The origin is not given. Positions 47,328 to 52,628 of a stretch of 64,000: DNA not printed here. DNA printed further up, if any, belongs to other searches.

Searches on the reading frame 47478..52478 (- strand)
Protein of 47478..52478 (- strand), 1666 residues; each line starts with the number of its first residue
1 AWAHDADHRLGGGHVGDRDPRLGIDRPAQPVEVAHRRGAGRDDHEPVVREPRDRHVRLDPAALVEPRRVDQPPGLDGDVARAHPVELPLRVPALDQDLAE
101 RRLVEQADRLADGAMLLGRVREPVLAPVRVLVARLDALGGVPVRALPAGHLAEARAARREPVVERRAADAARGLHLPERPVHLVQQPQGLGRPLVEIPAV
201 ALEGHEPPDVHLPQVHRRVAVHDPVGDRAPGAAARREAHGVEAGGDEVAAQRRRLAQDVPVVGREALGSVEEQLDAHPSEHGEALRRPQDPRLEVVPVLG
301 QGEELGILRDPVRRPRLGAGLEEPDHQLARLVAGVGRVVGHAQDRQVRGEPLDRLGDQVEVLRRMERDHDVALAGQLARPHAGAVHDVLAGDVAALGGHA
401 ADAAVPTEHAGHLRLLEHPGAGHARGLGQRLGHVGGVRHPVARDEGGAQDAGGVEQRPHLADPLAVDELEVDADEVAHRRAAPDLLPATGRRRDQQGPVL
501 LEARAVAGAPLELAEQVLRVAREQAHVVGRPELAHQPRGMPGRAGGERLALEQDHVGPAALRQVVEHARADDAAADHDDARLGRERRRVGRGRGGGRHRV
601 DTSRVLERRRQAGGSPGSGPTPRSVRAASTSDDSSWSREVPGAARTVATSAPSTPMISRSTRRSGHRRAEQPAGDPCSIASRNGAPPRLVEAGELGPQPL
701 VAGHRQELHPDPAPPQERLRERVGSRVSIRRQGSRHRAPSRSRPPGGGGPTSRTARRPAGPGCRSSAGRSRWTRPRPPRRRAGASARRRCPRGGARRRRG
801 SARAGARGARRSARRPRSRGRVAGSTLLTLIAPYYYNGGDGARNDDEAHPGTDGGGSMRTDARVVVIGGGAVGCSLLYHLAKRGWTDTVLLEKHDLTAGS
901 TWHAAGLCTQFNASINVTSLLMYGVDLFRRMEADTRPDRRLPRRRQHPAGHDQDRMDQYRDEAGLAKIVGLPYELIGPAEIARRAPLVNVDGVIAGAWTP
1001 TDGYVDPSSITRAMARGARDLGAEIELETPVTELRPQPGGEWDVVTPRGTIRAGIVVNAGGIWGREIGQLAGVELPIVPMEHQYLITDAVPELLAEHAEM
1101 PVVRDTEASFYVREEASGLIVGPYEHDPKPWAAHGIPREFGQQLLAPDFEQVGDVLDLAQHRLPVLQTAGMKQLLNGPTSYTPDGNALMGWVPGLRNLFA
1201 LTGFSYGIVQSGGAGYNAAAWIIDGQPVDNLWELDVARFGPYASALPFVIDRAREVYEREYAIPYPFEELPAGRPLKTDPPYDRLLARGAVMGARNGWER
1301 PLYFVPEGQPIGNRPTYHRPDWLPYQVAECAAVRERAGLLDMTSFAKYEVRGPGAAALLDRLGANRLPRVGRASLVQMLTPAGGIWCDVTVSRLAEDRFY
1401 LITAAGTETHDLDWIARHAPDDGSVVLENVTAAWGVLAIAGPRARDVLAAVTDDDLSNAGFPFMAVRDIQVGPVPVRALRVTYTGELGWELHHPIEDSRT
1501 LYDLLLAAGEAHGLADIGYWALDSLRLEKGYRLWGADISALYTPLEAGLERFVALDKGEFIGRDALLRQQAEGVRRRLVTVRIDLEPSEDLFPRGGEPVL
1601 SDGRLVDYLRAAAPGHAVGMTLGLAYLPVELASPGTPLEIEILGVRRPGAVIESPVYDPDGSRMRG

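Call 88: search_protein_families(library=pfam, proteins=[window:47478-52478:-], max_evalue=0.00001)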
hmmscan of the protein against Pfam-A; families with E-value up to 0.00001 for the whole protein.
window:47478-52478:- (1666 aa): 4 families
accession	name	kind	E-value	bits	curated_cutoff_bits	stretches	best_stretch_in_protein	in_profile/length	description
PF01571.26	GCV_T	-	3.5e-79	266.1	25.6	1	1282-1551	2-254/255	Aminomethyltransferase folate-binding domain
PF01266.30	DAO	-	3.7e-62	211.3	27.9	1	863-1220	1-352/353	FAD dependent oxidoreductase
PF08669.17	GCV_T_C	-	5.5e-16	58.7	25.9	1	1576-1658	1-80/80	Glycine cleavage T-protein C-terminal barrel domain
PF16350.10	FAO_M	-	9.5e-15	55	27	1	1224-1278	1-55/56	FAD dependent oxidoreductase central domain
